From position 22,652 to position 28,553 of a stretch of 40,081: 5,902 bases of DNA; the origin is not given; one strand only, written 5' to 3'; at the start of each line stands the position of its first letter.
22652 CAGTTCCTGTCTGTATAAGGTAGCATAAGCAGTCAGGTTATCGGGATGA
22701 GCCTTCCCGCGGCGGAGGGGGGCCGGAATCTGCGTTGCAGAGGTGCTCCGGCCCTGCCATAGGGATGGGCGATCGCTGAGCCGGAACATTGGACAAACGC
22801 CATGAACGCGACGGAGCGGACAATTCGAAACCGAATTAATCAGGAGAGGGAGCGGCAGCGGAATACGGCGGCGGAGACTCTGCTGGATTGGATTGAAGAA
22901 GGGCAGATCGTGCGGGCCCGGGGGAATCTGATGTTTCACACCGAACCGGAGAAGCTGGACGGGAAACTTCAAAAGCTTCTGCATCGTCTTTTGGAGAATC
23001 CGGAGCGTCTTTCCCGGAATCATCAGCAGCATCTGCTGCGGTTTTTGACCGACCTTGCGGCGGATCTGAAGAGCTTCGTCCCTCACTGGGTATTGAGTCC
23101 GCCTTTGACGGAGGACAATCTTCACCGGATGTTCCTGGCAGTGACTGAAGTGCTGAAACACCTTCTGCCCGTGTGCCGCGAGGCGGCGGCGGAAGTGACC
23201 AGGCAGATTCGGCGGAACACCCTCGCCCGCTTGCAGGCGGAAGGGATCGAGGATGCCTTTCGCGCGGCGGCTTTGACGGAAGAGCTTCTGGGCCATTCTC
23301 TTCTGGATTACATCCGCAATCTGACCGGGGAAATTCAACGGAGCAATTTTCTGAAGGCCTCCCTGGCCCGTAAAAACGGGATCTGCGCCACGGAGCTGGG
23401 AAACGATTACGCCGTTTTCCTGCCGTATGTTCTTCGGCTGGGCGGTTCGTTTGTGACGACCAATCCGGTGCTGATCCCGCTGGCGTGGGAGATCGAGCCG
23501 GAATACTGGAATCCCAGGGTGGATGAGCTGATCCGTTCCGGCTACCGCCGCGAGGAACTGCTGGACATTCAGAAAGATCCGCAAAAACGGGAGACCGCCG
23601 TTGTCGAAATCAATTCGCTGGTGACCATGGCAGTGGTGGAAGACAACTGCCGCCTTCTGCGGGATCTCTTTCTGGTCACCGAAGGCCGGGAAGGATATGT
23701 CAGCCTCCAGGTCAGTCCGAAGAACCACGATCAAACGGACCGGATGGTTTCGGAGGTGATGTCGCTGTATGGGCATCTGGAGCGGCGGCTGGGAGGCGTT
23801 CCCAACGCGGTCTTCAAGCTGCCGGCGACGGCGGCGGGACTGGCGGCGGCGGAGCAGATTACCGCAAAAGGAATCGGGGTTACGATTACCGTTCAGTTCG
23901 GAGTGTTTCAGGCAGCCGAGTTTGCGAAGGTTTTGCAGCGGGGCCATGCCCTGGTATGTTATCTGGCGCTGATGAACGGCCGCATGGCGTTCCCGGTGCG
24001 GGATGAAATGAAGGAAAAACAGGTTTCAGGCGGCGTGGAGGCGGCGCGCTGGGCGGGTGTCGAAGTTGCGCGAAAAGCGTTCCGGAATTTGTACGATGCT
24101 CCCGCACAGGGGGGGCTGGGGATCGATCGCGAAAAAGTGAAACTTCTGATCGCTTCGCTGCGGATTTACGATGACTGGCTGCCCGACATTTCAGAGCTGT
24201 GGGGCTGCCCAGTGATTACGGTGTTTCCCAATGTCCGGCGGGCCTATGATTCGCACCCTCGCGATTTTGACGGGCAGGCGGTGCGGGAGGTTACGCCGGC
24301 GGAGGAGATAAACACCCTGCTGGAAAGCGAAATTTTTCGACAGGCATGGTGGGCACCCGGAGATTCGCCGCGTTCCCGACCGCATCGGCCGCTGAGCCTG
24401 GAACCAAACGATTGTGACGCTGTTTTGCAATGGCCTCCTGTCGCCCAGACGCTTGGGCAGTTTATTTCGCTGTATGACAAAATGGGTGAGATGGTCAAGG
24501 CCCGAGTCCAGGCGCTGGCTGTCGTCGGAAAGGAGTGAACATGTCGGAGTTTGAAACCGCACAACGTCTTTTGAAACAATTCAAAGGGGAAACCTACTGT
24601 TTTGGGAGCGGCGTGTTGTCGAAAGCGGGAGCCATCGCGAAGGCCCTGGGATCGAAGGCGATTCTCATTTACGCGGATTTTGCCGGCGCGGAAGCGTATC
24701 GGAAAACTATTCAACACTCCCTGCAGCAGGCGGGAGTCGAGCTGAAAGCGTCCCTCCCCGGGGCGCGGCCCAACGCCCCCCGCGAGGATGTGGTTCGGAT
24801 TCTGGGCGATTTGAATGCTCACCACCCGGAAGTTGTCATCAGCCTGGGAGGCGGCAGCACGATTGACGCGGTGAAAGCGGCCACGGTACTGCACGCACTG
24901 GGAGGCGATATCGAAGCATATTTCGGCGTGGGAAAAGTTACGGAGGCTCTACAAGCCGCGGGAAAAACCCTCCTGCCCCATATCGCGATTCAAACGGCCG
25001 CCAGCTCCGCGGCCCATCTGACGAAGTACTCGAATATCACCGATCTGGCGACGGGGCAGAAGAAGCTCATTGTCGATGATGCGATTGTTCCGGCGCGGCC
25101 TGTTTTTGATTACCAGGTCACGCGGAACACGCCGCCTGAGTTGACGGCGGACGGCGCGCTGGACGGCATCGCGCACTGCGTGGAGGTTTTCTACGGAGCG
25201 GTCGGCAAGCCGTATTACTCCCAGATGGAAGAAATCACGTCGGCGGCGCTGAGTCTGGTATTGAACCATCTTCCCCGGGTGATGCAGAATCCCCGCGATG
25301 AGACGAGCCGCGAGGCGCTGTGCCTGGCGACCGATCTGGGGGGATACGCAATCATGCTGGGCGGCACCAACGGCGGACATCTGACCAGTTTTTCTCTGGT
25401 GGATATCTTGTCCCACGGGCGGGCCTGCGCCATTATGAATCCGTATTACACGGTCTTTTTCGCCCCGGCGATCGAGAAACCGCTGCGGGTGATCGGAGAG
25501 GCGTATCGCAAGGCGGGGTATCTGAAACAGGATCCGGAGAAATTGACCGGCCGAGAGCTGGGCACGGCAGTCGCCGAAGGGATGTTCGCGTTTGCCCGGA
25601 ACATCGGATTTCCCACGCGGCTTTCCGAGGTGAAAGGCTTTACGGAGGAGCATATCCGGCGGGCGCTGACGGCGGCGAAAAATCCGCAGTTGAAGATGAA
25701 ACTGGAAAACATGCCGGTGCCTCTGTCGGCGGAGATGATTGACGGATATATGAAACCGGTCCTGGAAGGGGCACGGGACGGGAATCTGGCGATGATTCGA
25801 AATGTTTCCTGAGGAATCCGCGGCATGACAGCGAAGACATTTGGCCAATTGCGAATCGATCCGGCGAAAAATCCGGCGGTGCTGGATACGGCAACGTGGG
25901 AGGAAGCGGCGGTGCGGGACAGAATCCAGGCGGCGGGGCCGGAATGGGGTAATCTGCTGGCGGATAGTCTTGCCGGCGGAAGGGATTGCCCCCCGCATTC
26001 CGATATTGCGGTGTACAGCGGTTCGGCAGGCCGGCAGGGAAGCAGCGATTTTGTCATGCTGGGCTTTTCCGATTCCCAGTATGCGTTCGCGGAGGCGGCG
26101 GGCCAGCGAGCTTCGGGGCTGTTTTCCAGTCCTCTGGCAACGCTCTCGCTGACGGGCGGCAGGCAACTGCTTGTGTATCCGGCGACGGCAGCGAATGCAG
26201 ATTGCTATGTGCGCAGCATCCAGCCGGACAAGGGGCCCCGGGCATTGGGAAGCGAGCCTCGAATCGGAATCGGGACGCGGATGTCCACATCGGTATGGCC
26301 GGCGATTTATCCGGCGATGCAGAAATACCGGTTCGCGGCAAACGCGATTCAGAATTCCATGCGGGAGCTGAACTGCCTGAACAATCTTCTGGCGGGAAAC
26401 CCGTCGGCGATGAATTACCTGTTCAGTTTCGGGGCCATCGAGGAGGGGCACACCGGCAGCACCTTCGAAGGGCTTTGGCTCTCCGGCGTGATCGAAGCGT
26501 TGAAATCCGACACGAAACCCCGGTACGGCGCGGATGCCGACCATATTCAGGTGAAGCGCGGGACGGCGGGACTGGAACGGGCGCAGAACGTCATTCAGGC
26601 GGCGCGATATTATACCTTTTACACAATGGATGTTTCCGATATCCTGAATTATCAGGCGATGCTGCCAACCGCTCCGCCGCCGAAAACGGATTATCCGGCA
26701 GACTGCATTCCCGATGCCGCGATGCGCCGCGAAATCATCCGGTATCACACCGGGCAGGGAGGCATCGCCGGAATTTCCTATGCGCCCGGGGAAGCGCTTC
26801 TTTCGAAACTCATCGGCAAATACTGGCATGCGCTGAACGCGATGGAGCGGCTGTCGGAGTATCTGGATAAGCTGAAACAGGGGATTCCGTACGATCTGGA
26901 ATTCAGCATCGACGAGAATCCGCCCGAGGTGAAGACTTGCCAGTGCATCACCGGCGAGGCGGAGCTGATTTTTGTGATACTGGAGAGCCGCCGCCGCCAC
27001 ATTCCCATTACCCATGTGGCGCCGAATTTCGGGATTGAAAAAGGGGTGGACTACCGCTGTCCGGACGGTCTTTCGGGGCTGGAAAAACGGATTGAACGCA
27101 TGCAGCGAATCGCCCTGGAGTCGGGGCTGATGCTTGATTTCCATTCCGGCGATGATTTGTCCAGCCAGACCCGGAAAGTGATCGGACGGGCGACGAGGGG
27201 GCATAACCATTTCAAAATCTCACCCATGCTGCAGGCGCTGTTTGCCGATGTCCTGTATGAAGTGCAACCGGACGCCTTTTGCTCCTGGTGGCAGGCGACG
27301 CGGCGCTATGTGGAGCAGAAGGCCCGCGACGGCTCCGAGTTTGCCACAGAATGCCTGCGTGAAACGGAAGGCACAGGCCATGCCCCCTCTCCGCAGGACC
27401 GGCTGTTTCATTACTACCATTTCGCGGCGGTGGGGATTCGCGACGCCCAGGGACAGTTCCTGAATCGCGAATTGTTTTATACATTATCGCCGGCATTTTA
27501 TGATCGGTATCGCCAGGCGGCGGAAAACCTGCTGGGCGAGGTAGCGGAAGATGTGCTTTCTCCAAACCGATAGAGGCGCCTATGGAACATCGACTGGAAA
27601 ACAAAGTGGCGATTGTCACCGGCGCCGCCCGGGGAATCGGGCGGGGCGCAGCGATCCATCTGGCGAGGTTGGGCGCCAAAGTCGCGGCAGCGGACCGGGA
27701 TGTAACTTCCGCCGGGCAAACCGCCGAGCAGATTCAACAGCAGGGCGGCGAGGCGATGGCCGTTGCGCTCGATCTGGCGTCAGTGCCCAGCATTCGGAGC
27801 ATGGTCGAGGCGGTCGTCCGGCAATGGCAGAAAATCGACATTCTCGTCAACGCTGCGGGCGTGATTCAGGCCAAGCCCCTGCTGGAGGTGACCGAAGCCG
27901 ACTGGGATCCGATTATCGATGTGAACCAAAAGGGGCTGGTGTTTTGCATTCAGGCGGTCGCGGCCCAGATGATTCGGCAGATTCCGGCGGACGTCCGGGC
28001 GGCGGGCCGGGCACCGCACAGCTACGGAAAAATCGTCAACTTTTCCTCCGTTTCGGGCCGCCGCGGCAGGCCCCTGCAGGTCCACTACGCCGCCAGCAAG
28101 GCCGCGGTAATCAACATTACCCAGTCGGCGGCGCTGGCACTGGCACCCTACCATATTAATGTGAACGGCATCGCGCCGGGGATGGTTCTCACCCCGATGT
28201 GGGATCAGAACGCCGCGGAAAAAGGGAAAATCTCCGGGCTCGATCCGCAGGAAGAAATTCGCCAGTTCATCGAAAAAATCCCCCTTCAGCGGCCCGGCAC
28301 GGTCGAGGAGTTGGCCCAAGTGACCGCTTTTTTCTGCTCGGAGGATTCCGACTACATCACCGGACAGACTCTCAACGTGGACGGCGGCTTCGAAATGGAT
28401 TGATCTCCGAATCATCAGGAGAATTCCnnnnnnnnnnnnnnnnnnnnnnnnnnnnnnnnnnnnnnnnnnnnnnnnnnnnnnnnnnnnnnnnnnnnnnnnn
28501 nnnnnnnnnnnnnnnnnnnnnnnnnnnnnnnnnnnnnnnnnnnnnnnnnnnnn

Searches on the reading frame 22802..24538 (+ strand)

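Call 9: search_protein_families(library=pfam, proteins=[window:22802-24538:+], max_evalue=0.001)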
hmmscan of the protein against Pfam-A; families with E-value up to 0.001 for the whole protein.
window:22802-24538:+ (578 aa): 1 family
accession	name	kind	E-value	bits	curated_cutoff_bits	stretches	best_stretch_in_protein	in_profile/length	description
PF00923.25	TAL_FSA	-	4.5e-22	79.2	27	1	218-506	23-248/285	Transaldolase/Fructose-6-phosphate aldolase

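Call 69: search_protein_families(library=ncbifam, proteins=[window:22802-24538:+], max_evalue=1e-10)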
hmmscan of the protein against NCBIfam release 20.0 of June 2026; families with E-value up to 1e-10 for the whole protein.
window:22802-24538:+ (578 aa): 4 families
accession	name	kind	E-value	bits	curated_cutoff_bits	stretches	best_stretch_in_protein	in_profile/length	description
NF002881.0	PRK03343.1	subfamily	2.7e-17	62.9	367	1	261-379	68-181/370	transaldolase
NF007080.0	PRK09533.1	equivalog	5.8e-15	54.2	712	1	259-370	66-172/949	bifunctional transaldolase/phosoglucose isomerase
TIGR00876.1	tal_mycobact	equivalog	4.4e-13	49.3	233.75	1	264-381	60-172/350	transaldolase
NF003026.0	PRK03903.1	equivalog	8.7e-12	44.8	344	1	279-383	74-172/323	transaldolase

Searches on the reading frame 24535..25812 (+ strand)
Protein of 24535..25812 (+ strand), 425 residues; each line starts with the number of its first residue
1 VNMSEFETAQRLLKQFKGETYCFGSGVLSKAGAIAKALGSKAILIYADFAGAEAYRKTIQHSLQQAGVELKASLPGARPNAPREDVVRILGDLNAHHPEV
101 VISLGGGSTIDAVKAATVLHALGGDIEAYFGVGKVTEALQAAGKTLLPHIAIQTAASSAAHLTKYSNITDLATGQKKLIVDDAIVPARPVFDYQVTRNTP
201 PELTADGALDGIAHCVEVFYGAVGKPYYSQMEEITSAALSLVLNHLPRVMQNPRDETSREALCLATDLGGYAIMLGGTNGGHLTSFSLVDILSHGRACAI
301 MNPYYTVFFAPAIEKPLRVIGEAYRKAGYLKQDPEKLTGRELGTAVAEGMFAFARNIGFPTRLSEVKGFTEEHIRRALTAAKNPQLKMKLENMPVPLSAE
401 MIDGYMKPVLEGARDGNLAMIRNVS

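Call 9: search_protein_families(library=pfam, proteins=[window:24535-25812:+], max_evalue=0.001)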
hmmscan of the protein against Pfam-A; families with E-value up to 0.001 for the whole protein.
window:24535-25812:+ (425 aa): 4 families
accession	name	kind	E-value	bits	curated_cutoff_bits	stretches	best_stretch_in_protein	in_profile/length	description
PF00465.25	Fe-ADH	-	9e-29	100.7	31.3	1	20-192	3-167/168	Iron-containing alcohol dehydrogenase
PF25137.1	ADH_Fe_C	-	2e-13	50.9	27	1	204-382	1-169/194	Fe-containing alcohol dehydrogenase family, C-terminal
PF13685.12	Fe-ADH_2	-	1.2e-10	42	28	1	23-118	2-95/149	Iron-containing alcohol dehydrogenase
PF13458.12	Peripla_BP_6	-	0.00025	21.3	31.7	1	31-117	126-211/343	Periplasmic binding protein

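Call 69: search_protein_families(library=ncbifam, proteins=[window:24535-25812:+], max_evalue=1e-10)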
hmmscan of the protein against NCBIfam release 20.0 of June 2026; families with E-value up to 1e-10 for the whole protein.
window:24535-25812:+ (425 aa): 12 families
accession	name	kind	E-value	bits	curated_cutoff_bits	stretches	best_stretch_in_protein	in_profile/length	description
NF041833.1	Fe_ADH_ErcA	equivalog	5.9e-33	114.5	550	1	14-376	4-351/382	alcohol dehydrogenase-like regulatory protein ErcA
NF050025.1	SulfAcetaldRedSarD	equivalog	5.1e-30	104.6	700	1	23-304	13-286/385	sulfoacetaldehyde reductase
TIGR02638.1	lactal_redase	equivalog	2.1e-27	96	523.15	1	77-381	66-357/379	lactaldehyde reductase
NF007363.0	PRK09860.1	equivalog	1.7e-26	93.3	581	1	24-325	15-308/383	L-threonine dehydrogenase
NF058672.1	4HyButDHCUPNE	equivalog_domain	2.5e-23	82.9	500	1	23-375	12-346/378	4-hydroxybutyrate dehydrogenase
NF010378.0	PRK13805.1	equivalog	5.7e-23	80.7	951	1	40-304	483-752/872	bifunctional acetaldehyde-CoA/alcohol dehydrogenase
TIGR03405.1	Phn_Fe-ADH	equivalog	1.8e-22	79.6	423.7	1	25-303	11-282/355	iron-containing alcohol dehydrogenase PsrA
NF007911.0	PRK10624.1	equivalog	3.4e-22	78.9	537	1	19-379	9-354/382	lactaldehyde reductase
NF011998.0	PRK15454.1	equivalog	6.1e-22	77.9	556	1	22-326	31-327/395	ethanolamine utilization ethanol dehydrogenase EutG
NF053866.1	CholDhdGbsBBac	equivalog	1.1e-18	67.1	550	1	23-385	20-370/392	choline dehydrogenase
NF006941.0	PRK09423.1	subfamily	2.6e-13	49.5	336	0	20-117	10-104/367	glycerol dehydrogenase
TIGR04266.1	NDMA_methanol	equivalog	5.2e-13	48.6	625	1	24-367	22-355/420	NDMA-dependent methanol dehydrogenase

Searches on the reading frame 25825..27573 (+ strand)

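Call 9: search_protein_families(library=pfam, proteins=[window:25825-27573:+], max_evalue=0.001)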
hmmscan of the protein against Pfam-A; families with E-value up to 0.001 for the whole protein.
window:25825-27573:+ (582 aa): 1 family
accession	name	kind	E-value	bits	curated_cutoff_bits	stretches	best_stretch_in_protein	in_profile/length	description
PF16257.11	UxaE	-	6.7e-19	68.4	27.1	1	210-499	120-390/475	tagaturonate epimerase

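Call 69: search_protein_families(library=ncbifam, proteins=[window:25825-27573:+], max_evalue=1e-10)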
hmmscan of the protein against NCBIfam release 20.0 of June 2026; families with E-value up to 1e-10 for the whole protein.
window:25825-27573:+ (582 aa): 0 families

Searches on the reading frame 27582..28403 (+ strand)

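Call 9: search_protein_families(library=pfam, proteins=[window:27582-28403:+], max_evalue=0.001)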
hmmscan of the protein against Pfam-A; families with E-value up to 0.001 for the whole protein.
window:27582-28403:+ (273 aa): 4 families
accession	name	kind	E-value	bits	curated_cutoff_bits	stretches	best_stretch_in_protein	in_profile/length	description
PF13561.12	adh_short_C2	-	1.1e-57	195.8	27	1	14-270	1-235/236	Enoyl-(Acyl carrier protein) reductase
PF00106.31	adh_short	-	2.5e-54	184.2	26.6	1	8-212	1-192/195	short chain dehydrogenase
PF08659.16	KR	-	2e-13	51.1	22.6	1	11-174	4-154/180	KR domain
PF23441.1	SDR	-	0.00018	21.4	27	1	7-269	7-254/258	SDR-like rossmann domain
